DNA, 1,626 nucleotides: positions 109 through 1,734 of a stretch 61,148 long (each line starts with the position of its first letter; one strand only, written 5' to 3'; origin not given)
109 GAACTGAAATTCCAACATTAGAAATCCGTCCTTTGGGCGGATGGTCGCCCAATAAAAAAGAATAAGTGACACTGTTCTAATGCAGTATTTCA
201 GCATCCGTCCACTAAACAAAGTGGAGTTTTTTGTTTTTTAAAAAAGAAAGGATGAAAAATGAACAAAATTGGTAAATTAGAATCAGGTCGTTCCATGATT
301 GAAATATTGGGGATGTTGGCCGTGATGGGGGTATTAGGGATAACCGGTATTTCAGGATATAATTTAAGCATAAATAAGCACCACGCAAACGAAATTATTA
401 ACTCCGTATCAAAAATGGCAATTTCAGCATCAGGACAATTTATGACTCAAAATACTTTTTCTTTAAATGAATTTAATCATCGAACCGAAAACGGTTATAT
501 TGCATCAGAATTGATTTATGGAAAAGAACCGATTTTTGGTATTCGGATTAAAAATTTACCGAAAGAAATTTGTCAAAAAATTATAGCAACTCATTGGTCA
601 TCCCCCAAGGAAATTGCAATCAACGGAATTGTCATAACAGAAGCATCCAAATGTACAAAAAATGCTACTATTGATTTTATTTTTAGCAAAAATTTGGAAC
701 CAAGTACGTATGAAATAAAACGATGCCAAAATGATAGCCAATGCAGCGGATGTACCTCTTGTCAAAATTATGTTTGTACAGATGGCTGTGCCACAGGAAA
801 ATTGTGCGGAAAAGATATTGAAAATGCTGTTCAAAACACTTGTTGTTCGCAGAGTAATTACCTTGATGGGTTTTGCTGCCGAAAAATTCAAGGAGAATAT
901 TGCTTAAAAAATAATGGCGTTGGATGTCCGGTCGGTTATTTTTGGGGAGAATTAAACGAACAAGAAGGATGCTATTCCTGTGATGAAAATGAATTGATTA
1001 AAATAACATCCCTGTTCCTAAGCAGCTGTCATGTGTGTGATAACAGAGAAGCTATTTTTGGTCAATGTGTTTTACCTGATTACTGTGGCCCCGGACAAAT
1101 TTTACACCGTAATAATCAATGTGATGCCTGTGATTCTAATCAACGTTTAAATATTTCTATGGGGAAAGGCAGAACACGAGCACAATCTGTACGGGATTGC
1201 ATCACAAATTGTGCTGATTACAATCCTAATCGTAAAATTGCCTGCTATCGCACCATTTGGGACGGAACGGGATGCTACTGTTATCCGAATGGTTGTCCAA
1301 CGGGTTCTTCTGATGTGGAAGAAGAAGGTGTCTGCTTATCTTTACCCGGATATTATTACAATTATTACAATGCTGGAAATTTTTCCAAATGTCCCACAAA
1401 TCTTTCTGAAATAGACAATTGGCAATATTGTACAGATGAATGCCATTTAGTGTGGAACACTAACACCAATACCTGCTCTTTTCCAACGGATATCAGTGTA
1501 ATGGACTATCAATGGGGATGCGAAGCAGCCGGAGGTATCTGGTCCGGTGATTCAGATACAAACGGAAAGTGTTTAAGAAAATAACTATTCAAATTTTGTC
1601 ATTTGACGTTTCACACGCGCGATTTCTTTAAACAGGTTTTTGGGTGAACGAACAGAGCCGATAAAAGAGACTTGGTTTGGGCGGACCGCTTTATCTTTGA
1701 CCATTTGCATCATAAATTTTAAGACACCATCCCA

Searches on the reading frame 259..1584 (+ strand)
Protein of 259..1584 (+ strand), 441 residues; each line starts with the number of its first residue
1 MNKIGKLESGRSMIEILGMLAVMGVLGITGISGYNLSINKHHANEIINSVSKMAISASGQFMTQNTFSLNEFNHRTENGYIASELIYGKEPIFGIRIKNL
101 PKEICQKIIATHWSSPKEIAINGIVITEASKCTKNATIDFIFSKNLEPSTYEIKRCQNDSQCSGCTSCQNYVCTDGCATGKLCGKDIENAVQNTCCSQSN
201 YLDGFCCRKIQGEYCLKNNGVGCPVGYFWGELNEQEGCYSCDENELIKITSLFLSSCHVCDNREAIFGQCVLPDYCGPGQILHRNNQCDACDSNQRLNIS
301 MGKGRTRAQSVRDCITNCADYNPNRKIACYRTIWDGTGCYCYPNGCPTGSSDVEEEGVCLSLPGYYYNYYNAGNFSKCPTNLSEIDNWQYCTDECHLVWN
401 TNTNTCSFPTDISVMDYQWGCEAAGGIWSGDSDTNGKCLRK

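Call 6: search_protein_families(library=pfam, proteins=[window:259-1584:+], max_evalue=1)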
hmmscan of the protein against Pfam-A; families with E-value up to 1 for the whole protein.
window:259-1584:+ (441 aa): 0 families

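Call 7: search_protein_families(library=ncbifam, proteins=[window:259-1584:+], max_evalue=1)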
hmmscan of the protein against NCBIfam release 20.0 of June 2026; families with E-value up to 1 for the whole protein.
window:259-1584:+ (441 aa): 1 family
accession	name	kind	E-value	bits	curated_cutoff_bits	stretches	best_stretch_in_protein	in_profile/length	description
NF010349.0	PRK13777.1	equivalog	0.25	10.7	153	1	31-63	39-71/190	HTH-type transcriptional regulator Hpr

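Call 54: find_encoding_contigs(protein=window:259-1584:+, flank=10000, max_places=1)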
Protein window:259-1584:+ (441 aa): 4 contigs read that carry it; 1 place shown.
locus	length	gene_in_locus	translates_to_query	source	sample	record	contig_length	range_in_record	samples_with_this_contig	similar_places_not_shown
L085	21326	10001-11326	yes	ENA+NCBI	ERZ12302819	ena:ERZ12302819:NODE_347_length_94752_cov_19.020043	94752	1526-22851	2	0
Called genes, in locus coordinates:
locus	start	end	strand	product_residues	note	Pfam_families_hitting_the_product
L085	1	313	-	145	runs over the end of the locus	-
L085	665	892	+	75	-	-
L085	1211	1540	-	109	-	-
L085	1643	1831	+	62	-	-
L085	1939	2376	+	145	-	-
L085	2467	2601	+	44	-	-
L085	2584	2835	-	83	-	-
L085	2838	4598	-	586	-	PF01368:DHH, PF02272:DHHA1, PF17768:RecJ_OB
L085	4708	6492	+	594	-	PF00664:ABC_membrane, PF02463:SMC_N, PF00005:ABC_tran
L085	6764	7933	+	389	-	-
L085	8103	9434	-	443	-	PF02321:OEP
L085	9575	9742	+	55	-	PF11154:DUF2934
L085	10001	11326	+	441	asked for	-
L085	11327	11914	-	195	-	PF18306:LDcluster4, PF03641:Lysine_decarbox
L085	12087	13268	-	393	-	-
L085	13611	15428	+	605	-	PF00009:GTP_EFTU, PF22042:EF-G_D2, PF03144:GTP_EFTU_D2, PF00679:EFG_C, PF21018:BipA_C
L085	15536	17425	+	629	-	PF00005:ABC_tran, PF13304:AAA_21 (faint), PF02463:SMC_N (weak)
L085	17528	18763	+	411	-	PF07690:MFS_1, PF13000:Acatn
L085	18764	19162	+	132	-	-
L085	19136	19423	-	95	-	PF04977:DivIC (weak)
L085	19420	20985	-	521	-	PF00990:GGDEF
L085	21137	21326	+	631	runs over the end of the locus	PF00012:HSP70, PF06723:MreB_Mbl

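Call 57: search_protein_families(library=pfam, proteins=[L085:6764-7933:+, window:259-1584:+], max_evalue=10)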
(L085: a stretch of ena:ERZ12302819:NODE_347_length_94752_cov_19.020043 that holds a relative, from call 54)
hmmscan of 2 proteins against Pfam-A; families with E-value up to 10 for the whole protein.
L085:6764-7933:+ (389 aa): 0 families

window:259-1584:+ (441 aa): 0 families
